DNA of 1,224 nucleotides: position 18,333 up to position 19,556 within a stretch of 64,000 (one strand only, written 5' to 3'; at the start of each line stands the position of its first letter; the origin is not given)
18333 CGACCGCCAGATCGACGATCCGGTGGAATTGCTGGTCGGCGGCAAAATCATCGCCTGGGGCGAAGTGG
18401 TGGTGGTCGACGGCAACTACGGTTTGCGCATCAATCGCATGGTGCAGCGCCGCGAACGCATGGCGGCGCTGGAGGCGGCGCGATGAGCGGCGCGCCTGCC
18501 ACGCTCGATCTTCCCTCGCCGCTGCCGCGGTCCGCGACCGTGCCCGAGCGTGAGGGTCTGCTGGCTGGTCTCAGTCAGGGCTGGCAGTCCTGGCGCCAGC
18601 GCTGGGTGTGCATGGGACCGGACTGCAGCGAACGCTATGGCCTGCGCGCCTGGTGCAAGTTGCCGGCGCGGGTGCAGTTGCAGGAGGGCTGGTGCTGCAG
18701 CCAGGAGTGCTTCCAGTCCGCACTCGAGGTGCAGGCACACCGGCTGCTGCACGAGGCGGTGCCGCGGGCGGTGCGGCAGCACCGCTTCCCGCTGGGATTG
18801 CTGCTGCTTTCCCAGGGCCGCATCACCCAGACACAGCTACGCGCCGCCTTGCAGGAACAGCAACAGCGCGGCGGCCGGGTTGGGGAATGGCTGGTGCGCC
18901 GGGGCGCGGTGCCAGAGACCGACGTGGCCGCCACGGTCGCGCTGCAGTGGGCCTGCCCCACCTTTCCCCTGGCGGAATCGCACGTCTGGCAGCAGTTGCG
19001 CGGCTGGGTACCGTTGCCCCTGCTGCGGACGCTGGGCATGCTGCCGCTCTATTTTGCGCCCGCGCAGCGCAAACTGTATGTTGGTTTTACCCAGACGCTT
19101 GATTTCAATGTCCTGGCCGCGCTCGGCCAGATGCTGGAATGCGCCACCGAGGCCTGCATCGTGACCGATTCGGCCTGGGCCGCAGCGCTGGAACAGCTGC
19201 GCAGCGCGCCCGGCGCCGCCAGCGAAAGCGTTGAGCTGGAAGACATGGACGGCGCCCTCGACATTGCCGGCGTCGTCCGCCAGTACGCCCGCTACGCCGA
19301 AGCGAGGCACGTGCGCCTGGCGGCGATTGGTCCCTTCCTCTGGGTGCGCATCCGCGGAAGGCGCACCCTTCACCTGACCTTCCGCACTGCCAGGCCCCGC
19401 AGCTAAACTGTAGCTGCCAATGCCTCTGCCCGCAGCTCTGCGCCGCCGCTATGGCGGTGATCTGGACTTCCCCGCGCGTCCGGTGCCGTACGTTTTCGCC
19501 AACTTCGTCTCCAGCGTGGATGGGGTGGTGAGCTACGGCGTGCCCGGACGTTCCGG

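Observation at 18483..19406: Stand-alone zinc-ribbon + MshEN (c-di-GMP-receptor-type) protein translationally coupled to fliN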

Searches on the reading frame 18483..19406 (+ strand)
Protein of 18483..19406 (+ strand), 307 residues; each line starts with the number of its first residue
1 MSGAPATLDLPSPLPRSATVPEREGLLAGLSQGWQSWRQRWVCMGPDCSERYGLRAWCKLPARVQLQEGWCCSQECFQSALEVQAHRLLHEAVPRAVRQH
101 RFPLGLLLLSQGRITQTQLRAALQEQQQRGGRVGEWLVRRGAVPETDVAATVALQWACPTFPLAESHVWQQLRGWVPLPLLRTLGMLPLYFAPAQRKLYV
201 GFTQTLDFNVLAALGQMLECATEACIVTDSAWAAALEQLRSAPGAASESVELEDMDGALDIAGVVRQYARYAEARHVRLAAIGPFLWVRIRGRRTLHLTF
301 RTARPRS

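Call 5: search_protein_families(library=pfam, proteins=[window:18483-19406:+], max_evalue=0.1)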
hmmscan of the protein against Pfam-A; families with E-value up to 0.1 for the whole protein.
window:18483-19406:+ (307 aa): 2 families
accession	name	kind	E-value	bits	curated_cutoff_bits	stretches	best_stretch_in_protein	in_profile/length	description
PF05157.20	MshEN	-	0.0019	18.6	23.1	1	158-244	3-88/90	MshEN domain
PF15801.11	zf-C6H2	-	0.044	14.4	30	1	43-91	1-46/47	zf-MYND-like zinc finger, mRNA-binding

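Call 6: search_protein_families(library=ncbifam, proteins=[window:18483-19406:+], max_evalue=1)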
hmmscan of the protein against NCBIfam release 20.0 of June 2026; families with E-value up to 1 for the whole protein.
window:18483-19406:+ (307 aa): 5 families
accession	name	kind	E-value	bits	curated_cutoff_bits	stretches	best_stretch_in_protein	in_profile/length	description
NF053729.1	c-di-GMP_motif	domain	1.8e-13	50.1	38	1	103-155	1-53/53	cyclic di-GMP-binding domain-containing protein, MshE-related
NF012033.0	PRK15489.1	equivalog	3.8e-11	41.9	537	1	96-247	485-634/703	glycosyl transferase family protein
NF008411.1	PRK11234.1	equivalog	9.7e-11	40.8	1170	1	95-239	474-616/723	cyclic di-3',5'-guanylate-activated glycosyltransferase NfrB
TIGR02538.1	type_IV_pilB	equivalog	1e-10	40.9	675.65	1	105-256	3-152/564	type IV-A pilus assembly ATPase PilB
TIGR03029.1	EpsG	equivalog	7.9e-06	25.2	313.8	1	104-171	5-72/274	chain length determinant protein tyrosine kinase EpsG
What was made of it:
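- On MshEN c-di-GMP receptor domain (NCBIfam NF053729 / Pfam PF05157): NF053729 at 50.1 bits against cut-off 38, covering 1-53/53 (call 6).
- On T2SS/T4P assembly ATPases (GspE/PilB/MshE): There is no T2SSE hit in Pfam or NCBIfam, and the PilB model matches only positions 3-152 (calls 5, 6).
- Checked: Motif: residues 103-155 hit NCBIfam NF053729 'c-di-GMP_motif' over 1-53/53, at 50.1 bits against a cut-off of 38, E 1.8e-13 (call 6).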

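Call 7: find_homologous_proteins(query=window:18483-19403:+, max_evalue=0.001)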
Query window:18483-19403:+ (307 aa): 30 proteins with E <= 0.001 among 8000 candidates.
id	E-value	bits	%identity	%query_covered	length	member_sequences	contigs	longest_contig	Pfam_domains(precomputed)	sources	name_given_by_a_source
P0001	8.2e-203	691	100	100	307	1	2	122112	-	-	-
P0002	3.1e-128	446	69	92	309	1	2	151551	-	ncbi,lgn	ncbi:MAG: hypothetical protein ACRD1C_02245 [Terriglobales bacterium]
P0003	1.2e-123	431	69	89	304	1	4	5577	-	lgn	-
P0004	1.4e-112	394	64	89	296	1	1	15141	-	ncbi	ncbi:MAG: hypothetical protein ACRD1Y_07615 [Terriglobales bacterium]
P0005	3.1e-111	390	62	91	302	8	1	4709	-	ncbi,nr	ncbi:MAG TPA: hypothetical protein VNF74_04395 [Terriglobales bacterium]|nr:hypothetical protein [Te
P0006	8.9e-111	388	60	99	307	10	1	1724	-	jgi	jgi:hypothetical protein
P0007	2.8e-110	387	62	91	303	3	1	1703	-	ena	-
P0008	1.1e-109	385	61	96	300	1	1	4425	-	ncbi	ncbi:MAG: hypothetical protein ACRD1E_05395 [Terriglobales bacterium]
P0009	2.8e-108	380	60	91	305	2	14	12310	-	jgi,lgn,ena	-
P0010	1.4e-107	378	62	87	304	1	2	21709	-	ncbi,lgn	ncbi:MAG: hypothetical protein ACRD0Y_12995 [Terriglobales bacterium]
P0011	4.8e-107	376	61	92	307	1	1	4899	-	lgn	-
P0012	6.0e-106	373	59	98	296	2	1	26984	-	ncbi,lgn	-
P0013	1.6e-105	371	62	87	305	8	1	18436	-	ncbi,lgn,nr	ncbi:MAG: hypothetical protein EPN33_08055 [Acidobacteria bacterium]|nr:MAG: hypothetical protein EP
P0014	2.7e-102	361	56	98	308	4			-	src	-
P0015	5.4e-102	360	57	99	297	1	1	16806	-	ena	-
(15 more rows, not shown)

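Call 11: find_related_loci(query=A1, collection=genome_contigs, flank=10000)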
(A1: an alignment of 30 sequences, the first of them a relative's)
Query A1 (307 aa) in genome_contigs; peptide patterns used: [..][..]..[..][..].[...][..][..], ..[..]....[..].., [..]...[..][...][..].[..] (x = any residue, [..] = any of these).
177 stretches matched a pattern; 124 encode a relative of the query (tblastn E <= 1e-3); the best 80 are kept; 80 distinct loci.
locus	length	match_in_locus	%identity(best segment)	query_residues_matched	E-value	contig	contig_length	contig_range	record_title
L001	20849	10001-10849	69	23-304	2e-122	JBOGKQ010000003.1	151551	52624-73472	MAG: Terriglobales bacterium isolate SE1507_maxbin2.bin.3 NODE_32_length_151551_cov_7.840237, whole genome shotgun seque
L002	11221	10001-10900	60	1-300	1e-106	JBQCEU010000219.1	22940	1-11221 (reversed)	MAG: Terriglobales bacterium isolate bin151 k141_783781, whole genome shotgun sequence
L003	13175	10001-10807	62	34-301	2e-105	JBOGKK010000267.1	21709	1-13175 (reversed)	MAG: Terriglobales bacterium isolate TC-S_metawrap_bin.137 k127_1982696, whole genome shotgun sequence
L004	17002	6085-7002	56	1-301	2e-104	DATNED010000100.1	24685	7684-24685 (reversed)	MAG TPA_asm: Terriglobales bacterium isolate SMAG_U11259 k141_3804797, whole genome shotgun sequence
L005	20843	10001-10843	62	24-301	3e-104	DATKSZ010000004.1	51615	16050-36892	MAG TPA_asm: Terriglobales bacterium isolate SMAG_U14068 k141_1257383, whole genome shotgun sequence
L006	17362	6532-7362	61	25-300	2e-102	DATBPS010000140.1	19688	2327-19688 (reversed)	MAG TPA_asm: Terriglobales bacterium isolate SMAG_U4083 k141_466718, whole genome shotgun sequence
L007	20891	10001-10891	59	2-301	6e-105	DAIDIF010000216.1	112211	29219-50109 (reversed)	MAG TPA_asm: Acidobacteria bacterium isolate clean14 k141_859118, whole genome shotgun sequence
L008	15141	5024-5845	64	29-301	2e-96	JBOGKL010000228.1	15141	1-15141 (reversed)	MAG: Terriglobales bacterium isolate TC-S_metabat2.bin.439 k127_134371, whole genome shotgun sequence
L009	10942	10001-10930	50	8-303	2e-87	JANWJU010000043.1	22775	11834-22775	MAG: Acidobacteriales bacterium isolate CRAIB_MAG75 c_000000011692, whole genome shotgun sequence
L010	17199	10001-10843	57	24-301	4e-99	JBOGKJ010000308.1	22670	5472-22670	MAG: Terriglobales bacterium isolate TC-S_metawrap_bin.221 k127_170510, whole genome shotgun sequence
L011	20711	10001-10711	40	64-302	4e-46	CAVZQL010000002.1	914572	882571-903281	MAG: uncultured Acidobacteriota bacterium isolate MFD05705.bin.1.234 genome assembly, contig: contig_19727, whole genome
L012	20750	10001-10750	37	43-292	5e-46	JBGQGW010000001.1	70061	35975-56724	MAG: Terriglobia bacterium isolate OBJ2_061818_090_18 k141_542961_length_70061_cov_13.2307, whole genome shotgun sequenc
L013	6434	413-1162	36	43-292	7e-46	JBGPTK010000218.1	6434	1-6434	MAG: Terriglobia bacterium isolate OBJ1_062018_110_70 k141_2686512_length_6434_cov_30.1120, whole genome shotgun sequenc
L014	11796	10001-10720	38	64-303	2e-44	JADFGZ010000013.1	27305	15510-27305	MAG: Acidobacteria bacterium isolate B32T1B5 B32T1B5_NODE1320, whole genome shotgun sequence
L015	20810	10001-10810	36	43-307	5e-44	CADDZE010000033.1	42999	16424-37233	Acidobacteria bacterium isolate 21 genome assembly, contig: NODE_459_length_42999_cov_9.703839, whole genome shotgun seq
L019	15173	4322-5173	35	42-300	7e-41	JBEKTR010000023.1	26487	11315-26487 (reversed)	MAG: Terriglobales bacterium isolate SPRUCE 562 SPRUCE_562_23, whole genome shotgun sequence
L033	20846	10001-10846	34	32-305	2e-37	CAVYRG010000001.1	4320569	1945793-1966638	MAG: uncultured Acidobacteriaceae bacterium isolate MFD05502.bin.1.13 genome assembly, contig: contig_2896, whole genome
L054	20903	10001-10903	33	9-301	2e-34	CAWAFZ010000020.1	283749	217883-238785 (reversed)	MAG: uncultured Acidobacteriaceae bacterium isolate MFD02579.bin.3.105 genome assembly, contig: contig_4298, whole genom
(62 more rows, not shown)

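Call 16: search_solved_structures(query=A1, max_evalue=1, show_alignments=3)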
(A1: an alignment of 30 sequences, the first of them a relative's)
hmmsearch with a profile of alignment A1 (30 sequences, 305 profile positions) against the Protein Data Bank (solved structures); distinct sequences matched with E-value up to 1: 18.
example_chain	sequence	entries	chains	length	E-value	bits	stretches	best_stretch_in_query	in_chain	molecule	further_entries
6f8l_G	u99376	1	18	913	2.4e-21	79.4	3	100-232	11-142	Type IV pilus assembly protein PilF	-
6olj_C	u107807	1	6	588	1e-16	64.2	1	99-242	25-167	Type IV pilus biogenesis ATPase PilB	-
5tsg_B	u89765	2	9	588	1e-16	64.2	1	99-242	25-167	Type IV pilus biogenesis ATPase PilB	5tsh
5zfr_A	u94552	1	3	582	4.8e-16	61.9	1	96-254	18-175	Type IV pilus biogenesis ATPase PilB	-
3jc8_Ba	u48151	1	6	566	8.8e-14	54.5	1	100-251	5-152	Type IV-A pilus assembly ATPase PilB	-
9g1w_A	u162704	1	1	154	3.2e-10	42.8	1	100-233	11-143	Type IV pilus assembly ATPase PilB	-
5htl_A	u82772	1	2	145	3.7e-10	42.6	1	97-210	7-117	MSHA biogenesis protein MshE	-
7lko_B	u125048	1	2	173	3.8e-08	36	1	105-241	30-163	Pilus biogenesis protein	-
7lkm_A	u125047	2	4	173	1.3e-06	31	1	105-241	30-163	Pilus biogenesis protein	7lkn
6ejf_G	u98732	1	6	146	5.3e-06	29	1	99-188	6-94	Type IV pilus assembly protein PilF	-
6ejf_J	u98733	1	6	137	0.0073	18.7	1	100-152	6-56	Type IV pilus assembly protein PilF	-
8pdk_A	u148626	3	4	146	0.008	18.5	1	99-152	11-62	c-di-GMP binding domain of the ATPase enzyme PilF | ATP-binding motif-containing protein pilF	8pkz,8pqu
8pfa_A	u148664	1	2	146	0.0086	18.4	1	100-152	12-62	c-di-GMP binding domain of the ATPase enzyme PilF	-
8pe0_A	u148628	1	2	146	0.013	17.9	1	100-152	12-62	c-di-GMP binding domain of the ATPase enzyme PilF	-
9glg_A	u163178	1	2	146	0.024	17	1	99-142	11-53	ATP-binding motif-containing protein pilF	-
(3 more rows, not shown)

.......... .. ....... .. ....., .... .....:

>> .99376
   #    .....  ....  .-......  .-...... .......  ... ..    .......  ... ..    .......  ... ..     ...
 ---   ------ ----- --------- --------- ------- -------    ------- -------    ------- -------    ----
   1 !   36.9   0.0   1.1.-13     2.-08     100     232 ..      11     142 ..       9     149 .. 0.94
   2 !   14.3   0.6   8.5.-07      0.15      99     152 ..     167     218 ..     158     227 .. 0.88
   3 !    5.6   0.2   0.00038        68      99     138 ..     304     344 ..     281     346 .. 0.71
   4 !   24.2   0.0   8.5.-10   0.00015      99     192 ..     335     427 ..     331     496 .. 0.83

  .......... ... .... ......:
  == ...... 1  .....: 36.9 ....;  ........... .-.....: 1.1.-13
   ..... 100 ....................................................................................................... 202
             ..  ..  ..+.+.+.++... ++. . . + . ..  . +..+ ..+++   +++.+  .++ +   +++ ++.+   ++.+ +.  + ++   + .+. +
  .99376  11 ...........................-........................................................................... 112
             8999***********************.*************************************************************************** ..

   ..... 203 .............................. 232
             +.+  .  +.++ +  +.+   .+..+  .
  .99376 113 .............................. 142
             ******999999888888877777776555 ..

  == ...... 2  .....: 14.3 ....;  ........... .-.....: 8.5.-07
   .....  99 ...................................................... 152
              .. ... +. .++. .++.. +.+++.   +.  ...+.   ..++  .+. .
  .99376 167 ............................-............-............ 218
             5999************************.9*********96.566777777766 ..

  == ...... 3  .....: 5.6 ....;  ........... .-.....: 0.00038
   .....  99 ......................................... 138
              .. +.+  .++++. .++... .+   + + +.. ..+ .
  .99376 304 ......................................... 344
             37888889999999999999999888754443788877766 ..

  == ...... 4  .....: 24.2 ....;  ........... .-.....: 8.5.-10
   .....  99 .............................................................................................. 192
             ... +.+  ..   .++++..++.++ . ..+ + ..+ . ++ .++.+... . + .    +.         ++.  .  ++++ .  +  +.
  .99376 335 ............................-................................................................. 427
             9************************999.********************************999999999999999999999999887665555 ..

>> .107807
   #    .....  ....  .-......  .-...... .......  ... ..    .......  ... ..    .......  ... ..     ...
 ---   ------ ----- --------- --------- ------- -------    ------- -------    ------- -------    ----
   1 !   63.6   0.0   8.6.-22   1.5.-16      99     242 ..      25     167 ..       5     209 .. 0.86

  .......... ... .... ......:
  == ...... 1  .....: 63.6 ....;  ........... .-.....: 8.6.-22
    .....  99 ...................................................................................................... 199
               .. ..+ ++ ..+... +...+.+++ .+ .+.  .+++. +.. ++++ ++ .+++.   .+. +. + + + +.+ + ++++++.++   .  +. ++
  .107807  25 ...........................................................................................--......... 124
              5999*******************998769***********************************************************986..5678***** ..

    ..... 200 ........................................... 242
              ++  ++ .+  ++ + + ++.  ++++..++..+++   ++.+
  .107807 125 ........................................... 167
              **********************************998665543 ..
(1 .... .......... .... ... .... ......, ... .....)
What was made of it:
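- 18951..19214 (+): Residues 157-244: MshEN_C / T2SSE_N1-type alpha/beta subdomain. C225 is conserved in at least 95% of 79 orthologues, C158 in 69 of 79, and C220 in about 60-70%. PDB profile hits extend to about residue 242 (call 16).
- Checked: However, the family profile hits MshEN domains in the PDB at E 2e-21 to 4e-10 (call 16).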

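Call 25: predict_structure(alignment_id=A1)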
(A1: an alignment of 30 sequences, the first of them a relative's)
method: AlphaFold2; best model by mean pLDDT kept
length: 307 residues; sequences in the alignment: 30
mean_pLDDT: 87.8   pTM: 0.82
mean pLDDT of the five models: 87.8, 86.7, 85.7, 85.1, 85.2
residues with pLDDT >= 90: 222; 70-90: 42; 50-70: 30; < 50: 13
segments of 3 or more residues with pLDDT < 50: 1-6, 16-21
pLDDT, mean of each block of 10 residues (from residue 1): 47 50 56 73 87 67 87 95 96 81 93 98 97 95 97 95 96 95 97 97 93 96 97 96 85 92 97 96 95 96 74
secondary structure, 60 per line:
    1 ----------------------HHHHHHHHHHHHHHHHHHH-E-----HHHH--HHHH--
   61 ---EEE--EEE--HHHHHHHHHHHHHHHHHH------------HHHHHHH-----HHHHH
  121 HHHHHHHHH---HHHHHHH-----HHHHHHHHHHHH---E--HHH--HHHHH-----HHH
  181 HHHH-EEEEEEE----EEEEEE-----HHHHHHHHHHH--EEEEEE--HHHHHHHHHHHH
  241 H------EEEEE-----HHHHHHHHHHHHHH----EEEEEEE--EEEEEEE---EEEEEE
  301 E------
elements in order: H23-41 H49-52 H55-58 E64-66 E69-71 H74-91 H104-110 H116-129 H133-139 H145-156 H168-172 H178-184 E186-192 E197-202 H208-218 E221-226 H229-241 E248-252 H258-271 E276-282 E285-291 E295-301
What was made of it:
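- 18609..18755 (+): Residues 43-91: Cys4 zinc site (C43, C48, C72, C76). The first Cys pair is followed by a beta-hairpin and a long helix (a treble-clef-like layout, by my reading of the secondary structure). Secondary structure of the model (call 25).
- On MshEN c-di-GMP receptor domain (NCBIfam NF053729 / Pfam PF05157): AF2 pLDDT 87.8 with helices 104-110, 116-129, 133-139 and 145-156, then alpha/beta (call 25).
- On PilZ-type flagellar brakes (YcgR/MotI/FlgZ): The model has no beta-barrel (call 25).
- The protein has an N-terminal helix plus a zinc site (calls 5, 25).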

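Call 27: search_protein_representatives(alignment_id=A1)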
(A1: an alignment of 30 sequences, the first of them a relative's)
Query: 30 sequences, 305 profile positions. Proteins with E-value up to 0.001 (for the whole library): 12975; up to 1e-10: 2078; up to 1e-30: 401. The best 150 are listed.
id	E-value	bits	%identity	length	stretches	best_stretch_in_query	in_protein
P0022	4.3e-137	472.7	-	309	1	14-300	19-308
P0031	6.1e-86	304.7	-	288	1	38-302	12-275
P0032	2.9e-83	295.9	-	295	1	27-301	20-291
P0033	2.1e-80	286.5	-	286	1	38-303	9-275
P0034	2.2e-79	283.2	-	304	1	42-300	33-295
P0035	3.5e-79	282.5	-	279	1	43-300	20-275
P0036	1.4e-77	277.2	-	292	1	38-301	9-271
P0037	1.7e-76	273.6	-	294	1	36-302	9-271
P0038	2.2e-76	273.3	-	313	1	26-299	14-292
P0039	2.9e-76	272.9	-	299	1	36-299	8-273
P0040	3.6e-75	269.3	-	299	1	37-299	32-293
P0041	4.5e-75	269.0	-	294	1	37-302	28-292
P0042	4.6e-75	268.9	-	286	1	38-300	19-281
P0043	6.7e-75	268.4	-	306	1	27-300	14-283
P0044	1.1e-74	267.7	-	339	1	27-301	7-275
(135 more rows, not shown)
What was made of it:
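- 18483..19406 (+): The gene in question: 307-aa zinc-site + MshEN + beta-alpha-beta-beta-beta protein. Its ATG overlaps the fliN stop (ATGA). About 401 clusters at 50% identity at E<=1e-30 (call 27).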

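Call 28: fold_search(model_id=the predicted structure, library=pdb)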
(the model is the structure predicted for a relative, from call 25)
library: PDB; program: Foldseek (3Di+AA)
matches with E <= 10: 258; with E <= 0.001: 19
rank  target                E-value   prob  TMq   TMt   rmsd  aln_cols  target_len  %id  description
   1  9g1w_MODEL_1_A        4.9e-08  1.00  0.34  0.60   4.4       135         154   25  NMR solution structure of the Thermus thermophilus PilF-GSPIIA domain (released 2025-05-21)
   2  5htl_B                6.6e-08  1.00  0.38  0.76   3.3       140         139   25  Structure of MshE with cdg (released 2016-10-05)
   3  5htl_A                2.2e-07  1.00  0.36  0.70   4.0       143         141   24  Structure of MshE with cdg (released 2016-10-05)
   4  8pdk_A                5.0e-07  1.00  0.36  0.71   4.2       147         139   25  X-ray structure of the Thermus thermophilus PilF-GSPIIB domain in the c-di-GMP bound state (released 2024-06-26)
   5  9gl5_A                6.0e-07  1.00  0.36  0.71   4.1       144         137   23  X-ray structure of the Thermus thermophilus Q190E mutant of the PilF-GSPIIB domain in the c-di-GMP bound state (released 2025-06-25)
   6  7lkm_B                6.3e-07  1.00  0.36  0.66   4.9       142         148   18  The PilB(N-terminal_P70S mutant)-PilZ complex of the Type IV pilus from Xanthomonas citri (released 2021-08-11)
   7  7lko_A                6.3e-07  1.00  0.34  0.64   4.4       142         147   18  The PilB(N-terminal)-PilZ complex of the Type IV pilus from Xanthomonas citri (2.9 A) (released 2021-08-11)
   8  8pfa_A                6.7e-07  1.00  0.36  0.71   4.0       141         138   24  X-ray structure of the Thermus thermophilus K167R mutant of the PilF-GSPIIB domain in the c-di-GMP bound state (released 2024-06-26)
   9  9glg_B                9.6e-07  1.00  0.36  0.71   4.0       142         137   23  X-ray structure of the Thermus thermophilus Q218E mutant of the PilF-GSPIIB domain in the c-di-GMP bound state (released 2025-06-25)
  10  7lkn_A                1.1e-06  1.00  0.35  0.66   4.3       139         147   18  The PilB(N-terminal_P70S mutant)-PilZ complex (SeMet) (released 2021-08-11)
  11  8pfa_B                1.1e-06  1.00  0.35  0.70   4.1       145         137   23  X-ray structure of the Thermus thermophilus K167R mutant of the PilF-GSPIIB domain in the c-di-GMP bound state (released 2024-06-26)
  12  8pe0_A                1.1e-06  1.00  0.36  0.69   4.2       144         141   25  X-ray structure of the Thermus thermophilus K167L mutant of the PilF-GSPIIB domain in the c-di-GMP bound state (released 2024-06-26)
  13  7lkm_A                1.5e-06  1.00  0.37  0.68   4.7       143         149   18  The PilB(N-terminal_P70S mutant)-PilZ complex of the Type IV pilus from Xanthomonas citri (released 2021-08-11)
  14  9glg_A                1.7e-06  1.00  0.36  0.71   4.1       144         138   24  X-ray structure of the Thermus thermophilus Q218E mutant of the PilF-GSPIIB domain in the c-di-GMP bound state (released 2025-06-25)
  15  8pdk_B                2.2e-06  1.00  0.36  0.72   4.0       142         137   24  X-ray structure of the Thermus thermophilus PilF-GSPIIB domain in the c-di-GMP bound state (released 2024-06-26)
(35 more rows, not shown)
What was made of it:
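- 18951..19214 (+): Foldseek matches (call 28).
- On MshEN c-di-GMP receptor domain (NCBIfam NF053729 / Pfam PF05157): Homology of this part is nevertheless shown by the PDB profile search (call 16) and by the fold (call 28). Foldseek: 5htl_B E 6.6e-8, TMt 0.76; PilF GSPII domains E 5e-8 to 5e-7 (call 28).
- Checked: The AlphaFold2 model (pLDDT 87.8, pTM 0.82; call 25) superposes on MshE with c-di-GMP, 5htl, at target-normalised TM 0.76 (call 28).
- The fold matches c-di-GMP-bound MshE and PilF domains (calls 25, 28). The N1/MshEN_C subdomain is a known protein-docking module: Foldseek matched EpsE N1 with its partner, GspE with GspL, and PilB with PilZ (call 28).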
